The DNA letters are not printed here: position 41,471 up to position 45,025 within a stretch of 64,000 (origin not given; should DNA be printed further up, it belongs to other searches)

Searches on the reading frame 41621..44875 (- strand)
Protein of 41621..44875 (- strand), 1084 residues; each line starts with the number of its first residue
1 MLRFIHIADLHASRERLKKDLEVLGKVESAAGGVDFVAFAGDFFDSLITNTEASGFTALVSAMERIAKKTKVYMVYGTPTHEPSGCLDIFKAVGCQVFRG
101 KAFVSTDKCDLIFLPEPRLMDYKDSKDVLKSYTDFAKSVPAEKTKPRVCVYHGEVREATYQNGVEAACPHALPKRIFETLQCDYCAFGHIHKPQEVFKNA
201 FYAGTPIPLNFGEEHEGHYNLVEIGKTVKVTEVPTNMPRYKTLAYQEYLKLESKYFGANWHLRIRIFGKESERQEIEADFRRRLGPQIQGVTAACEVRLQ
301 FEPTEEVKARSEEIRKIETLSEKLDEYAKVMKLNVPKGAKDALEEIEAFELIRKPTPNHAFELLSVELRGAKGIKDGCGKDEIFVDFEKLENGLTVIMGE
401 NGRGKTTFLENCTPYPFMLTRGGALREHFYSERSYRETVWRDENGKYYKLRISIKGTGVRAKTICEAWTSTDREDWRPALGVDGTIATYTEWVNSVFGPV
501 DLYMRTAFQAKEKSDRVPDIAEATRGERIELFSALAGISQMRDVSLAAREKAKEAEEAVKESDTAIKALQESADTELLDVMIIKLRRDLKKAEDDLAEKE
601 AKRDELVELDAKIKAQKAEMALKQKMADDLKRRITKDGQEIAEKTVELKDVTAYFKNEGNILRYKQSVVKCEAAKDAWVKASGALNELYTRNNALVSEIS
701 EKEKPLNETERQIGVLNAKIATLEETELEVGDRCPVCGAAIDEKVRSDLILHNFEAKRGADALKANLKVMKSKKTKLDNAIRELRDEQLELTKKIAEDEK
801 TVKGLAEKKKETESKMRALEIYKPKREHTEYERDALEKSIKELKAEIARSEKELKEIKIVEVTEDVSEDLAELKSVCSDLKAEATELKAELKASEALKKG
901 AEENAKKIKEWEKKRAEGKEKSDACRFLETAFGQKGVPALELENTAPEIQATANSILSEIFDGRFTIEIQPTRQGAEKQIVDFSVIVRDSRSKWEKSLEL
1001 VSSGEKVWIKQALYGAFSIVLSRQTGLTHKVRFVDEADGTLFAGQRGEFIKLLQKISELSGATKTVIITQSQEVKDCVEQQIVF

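Call 12: search_protein_families(library=phrogs, proteins=[window:41621-44875:-], max_evalue=0.00001)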
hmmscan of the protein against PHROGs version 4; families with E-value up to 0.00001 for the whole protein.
window:41621-44875:- (1084 aa): 2 families
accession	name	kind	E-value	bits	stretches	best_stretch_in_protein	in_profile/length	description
phrog_77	-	DNA, RNA and nucleotide metabolism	2.6e-39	136.5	1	317-1083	253-942/967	SbcC-like subunit of palindrome specific endonuclease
phrog_100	-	DNA, RNA and nucleotide metabolism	3.1e-19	69.9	1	1-334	28-357/989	SbcD-like subunit of palindrome specific endonuclease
